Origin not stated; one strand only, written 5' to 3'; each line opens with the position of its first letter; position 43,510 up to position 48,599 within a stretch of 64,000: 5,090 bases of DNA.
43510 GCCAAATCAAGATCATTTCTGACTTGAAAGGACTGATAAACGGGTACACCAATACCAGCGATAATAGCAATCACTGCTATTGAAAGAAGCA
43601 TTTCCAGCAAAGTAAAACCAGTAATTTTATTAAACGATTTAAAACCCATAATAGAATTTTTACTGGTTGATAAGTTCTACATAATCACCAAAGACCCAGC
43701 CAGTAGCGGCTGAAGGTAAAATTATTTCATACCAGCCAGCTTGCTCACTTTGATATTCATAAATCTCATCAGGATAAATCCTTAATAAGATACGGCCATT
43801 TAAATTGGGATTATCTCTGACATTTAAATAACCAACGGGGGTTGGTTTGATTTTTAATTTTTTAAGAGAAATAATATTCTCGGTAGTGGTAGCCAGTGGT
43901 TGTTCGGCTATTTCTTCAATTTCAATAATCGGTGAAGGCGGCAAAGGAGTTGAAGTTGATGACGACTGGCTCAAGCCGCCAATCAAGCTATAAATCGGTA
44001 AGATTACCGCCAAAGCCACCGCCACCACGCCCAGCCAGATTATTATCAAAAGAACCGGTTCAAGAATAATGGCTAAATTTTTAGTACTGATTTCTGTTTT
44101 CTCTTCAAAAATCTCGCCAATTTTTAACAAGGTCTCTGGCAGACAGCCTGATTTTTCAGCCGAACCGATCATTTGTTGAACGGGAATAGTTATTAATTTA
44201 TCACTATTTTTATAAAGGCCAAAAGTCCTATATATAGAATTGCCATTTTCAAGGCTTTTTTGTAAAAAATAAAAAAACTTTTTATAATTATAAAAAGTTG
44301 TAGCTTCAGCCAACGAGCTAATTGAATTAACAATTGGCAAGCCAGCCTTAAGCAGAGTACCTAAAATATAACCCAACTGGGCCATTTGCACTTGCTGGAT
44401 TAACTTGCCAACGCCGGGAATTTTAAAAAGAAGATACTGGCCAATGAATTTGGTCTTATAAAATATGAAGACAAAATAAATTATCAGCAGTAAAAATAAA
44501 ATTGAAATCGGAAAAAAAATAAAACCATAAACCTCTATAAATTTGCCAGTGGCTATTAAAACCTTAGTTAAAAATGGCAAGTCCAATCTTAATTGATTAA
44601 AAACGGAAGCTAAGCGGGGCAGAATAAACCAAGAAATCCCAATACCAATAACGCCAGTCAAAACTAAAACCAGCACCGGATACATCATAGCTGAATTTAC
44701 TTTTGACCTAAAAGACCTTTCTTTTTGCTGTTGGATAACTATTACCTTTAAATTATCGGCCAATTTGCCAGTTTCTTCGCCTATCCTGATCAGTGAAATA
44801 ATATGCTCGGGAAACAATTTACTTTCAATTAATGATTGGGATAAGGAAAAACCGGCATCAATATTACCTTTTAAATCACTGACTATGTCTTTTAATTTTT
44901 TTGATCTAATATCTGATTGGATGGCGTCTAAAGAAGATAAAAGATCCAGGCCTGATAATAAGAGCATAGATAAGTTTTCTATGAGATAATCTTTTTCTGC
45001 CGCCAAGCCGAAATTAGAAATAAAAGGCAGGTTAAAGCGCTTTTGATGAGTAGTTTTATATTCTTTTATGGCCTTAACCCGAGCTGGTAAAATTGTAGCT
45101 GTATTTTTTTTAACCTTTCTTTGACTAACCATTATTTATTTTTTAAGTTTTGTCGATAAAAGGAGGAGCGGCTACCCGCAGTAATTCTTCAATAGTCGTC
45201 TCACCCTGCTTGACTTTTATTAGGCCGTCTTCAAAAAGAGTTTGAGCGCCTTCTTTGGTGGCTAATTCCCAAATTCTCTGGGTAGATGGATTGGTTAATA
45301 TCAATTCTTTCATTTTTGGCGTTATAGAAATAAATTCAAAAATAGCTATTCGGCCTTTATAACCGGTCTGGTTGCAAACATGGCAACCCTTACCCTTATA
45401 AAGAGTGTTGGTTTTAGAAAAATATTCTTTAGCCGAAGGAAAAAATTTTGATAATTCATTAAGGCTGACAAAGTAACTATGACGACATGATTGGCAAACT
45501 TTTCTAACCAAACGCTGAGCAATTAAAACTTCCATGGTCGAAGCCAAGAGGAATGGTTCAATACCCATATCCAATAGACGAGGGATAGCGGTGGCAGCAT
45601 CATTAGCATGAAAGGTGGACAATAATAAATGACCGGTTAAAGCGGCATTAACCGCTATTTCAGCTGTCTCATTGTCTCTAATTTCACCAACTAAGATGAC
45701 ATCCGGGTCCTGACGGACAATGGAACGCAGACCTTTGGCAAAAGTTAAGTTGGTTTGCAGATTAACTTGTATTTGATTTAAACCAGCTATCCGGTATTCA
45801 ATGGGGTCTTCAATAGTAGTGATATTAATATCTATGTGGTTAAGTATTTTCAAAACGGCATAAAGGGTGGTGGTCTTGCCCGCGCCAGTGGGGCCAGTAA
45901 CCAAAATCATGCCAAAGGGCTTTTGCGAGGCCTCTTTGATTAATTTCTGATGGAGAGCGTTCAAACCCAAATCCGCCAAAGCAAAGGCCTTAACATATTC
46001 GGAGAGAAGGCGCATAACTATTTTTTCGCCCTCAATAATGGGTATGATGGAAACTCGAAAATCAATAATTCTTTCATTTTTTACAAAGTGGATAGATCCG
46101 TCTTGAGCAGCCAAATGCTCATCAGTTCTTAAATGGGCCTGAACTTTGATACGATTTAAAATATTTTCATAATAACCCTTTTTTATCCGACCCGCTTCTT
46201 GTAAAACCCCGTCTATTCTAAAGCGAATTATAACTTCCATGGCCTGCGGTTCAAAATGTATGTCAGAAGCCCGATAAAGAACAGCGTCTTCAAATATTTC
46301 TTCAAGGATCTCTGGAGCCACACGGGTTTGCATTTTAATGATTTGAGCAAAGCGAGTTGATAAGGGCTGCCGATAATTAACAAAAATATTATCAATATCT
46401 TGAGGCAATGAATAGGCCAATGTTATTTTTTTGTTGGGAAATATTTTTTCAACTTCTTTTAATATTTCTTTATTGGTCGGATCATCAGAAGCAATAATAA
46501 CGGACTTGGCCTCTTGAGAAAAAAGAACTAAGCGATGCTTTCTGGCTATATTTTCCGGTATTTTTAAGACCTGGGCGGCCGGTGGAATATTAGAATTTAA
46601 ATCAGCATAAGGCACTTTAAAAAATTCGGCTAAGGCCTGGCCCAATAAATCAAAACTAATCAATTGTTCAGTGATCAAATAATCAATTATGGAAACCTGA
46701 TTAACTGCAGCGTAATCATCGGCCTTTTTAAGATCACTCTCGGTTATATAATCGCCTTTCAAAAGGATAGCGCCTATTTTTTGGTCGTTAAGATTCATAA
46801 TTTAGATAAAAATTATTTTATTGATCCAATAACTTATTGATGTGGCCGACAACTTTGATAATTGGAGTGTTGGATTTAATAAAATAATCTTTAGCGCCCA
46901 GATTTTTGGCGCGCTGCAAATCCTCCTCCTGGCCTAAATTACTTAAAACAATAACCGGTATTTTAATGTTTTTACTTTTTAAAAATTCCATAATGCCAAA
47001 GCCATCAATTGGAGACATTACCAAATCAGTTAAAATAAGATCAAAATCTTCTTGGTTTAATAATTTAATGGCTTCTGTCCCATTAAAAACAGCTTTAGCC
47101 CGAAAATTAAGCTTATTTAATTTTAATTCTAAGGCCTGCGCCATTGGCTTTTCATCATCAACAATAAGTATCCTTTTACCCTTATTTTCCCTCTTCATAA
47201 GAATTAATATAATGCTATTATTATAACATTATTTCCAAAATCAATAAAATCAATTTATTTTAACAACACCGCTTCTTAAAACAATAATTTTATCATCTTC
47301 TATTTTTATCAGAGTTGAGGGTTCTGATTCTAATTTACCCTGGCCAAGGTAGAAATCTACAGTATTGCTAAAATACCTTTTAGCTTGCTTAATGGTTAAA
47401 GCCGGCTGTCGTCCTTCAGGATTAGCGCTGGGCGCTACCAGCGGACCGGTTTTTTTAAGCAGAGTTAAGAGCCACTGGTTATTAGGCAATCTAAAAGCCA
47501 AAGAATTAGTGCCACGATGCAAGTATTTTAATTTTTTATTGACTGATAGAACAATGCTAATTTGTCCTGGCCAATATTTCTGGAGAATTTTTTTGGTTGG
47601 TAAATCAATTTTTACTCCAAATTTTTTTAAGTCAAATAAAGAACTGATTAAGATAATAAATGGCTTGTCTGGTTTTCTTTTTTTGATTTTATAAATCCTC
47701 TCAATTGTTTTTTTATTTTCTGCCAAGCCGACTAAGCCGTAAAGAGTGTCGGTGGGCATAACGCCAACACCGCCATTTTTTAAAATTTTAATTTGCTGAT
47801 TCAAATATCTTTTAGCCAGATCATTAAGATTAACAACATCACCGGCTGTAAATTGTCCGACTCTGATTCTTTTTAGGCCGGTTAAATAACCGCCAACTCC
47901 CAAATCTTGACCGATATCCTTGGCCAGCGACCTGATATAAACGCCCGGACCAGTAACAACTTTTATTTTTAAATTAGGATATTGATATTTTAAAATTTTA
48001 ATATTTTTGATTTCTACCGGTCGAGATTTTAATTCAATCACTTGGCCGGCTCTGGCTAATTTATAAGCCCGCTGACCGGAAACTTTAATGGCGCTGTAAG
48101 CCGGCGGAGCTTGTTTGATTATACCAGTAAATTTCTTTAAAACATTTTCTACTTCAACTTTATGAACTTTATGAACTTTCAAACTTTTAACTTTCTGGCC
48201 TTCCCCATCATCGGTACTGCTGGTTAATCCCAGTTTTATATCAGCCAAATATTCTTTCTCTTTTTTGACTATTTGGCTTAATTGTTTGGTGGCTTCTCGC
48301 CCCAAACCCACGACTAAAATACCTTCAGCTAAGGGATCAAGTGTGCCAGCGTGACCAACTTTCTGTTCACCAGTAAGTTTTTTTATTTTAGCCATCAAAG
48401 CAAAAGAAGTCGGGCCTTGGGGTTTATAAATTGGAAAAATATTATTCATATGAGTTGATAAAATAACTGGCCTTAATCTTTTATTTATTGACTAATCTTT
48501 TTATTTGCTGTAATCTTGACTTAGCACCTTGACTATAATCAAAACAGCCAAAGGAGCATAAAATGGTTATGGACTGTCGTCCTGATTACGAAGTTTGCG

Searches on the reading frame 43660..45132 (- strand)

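Call 69: search_protein_families(library=pfam, proteins=[window:43660-45132:-], max_evalue=0.0001)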
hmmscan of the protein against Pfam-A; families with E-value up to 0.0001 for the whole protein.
window:43660-45132:- (490 aa): 2 families
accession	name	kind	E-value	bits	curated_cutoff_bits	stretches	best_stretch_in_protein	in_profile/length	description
PF00482.28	T2SSF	-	2.7e-40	137.7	25.2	2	51-172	2-125/125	Type II secretion system (T2SS), protein F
PF08239.17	SH3_3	-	2.4e-08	34.5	27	1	435-486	2-54/54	Bacterial SH3 domain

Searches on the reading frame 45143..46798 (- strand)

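Call 69: search_protein_families(library=pfam, proteins=[window:45143-46798:-], max_evalue=0.0001)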
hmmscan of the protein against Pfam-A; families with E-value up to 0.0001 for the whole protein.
window:45143-46798:- (551 aa): 2 families
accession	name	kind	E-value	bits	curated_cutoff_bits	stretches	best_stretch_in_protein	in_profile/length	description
PF00437.27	T2SSE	-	4.1e-123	411.1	24.9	1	163-541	10-370/370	Type II/IV secretion system protein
PF05157.20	MshEN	-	9e-12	45.3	23.1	1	60-144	1-85/90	MshEN domain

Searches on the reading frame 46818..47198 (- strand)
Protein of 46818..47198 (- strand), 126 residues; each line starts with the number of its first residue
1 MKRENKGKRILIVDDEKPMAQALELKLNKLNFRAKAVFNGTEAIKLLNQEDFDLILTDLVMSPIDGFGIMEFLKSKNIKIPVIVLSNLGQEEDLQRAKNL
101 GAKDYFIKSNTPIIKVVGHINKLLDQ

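Call 69: search_protein_families(library=pfam, proteins=[window:46818-47198:-], max_evalue=0.0001)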
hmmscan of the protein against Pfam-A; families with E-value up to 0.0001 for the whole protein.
window:46818-47198:- (126 aa): 1 family
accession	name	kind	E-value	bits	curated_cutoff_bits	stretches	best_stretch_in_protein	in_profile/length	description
PF00072.30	Response_reg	-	6.9e-22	78.2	30.2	1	10-110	1-101/111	Response regulator receiver domain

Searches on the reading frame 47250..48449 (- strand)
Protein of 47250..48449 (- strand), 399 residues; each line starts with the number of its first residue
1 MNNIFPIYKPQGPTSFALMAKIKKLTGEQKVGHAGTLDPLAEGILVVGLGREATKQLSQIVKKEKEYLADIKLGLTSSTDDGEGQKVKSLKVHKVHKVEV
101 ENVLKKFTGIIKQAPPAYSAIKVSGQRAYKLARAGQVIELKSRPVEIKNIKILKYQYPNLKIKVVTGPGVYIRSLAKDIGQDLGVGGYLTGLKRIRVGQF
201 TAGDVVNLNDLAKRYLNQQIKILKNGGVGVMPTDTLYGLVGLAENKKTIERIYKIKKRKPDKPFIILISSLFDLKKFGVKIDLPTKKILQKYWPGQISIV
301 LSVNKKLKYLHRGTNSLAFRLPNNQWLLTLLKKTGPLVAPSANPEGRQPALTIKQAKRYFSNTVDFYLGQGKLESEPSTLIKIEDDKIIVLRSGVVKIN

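Call 69: search_protein_families(library=pfam, proteins=[window:47250-48449:-], max_evalue=0.0001)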
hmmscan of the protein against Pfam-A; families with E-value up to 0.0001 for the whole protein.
window:47250-48449:- (399 aa): 3 families
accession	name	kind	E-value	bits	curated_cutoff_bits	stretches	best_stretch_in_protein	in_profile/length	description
PF01509.24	TruB_N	-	4.7e-48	163.8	27.3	1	23-172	1-149/149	TruB family pseudouridylate synthase (N terminal domain)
PF01300.24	Sua5_yciO_yrdC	-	2.3e-45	154.7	25.1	1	221-394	1-178/178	Telomere recombination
PF16198.10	TruB_C_2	-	3.3e-10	40.4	29.3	1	173-216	1-44/66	tRNA pseudouridylate synthase B C-terminal domain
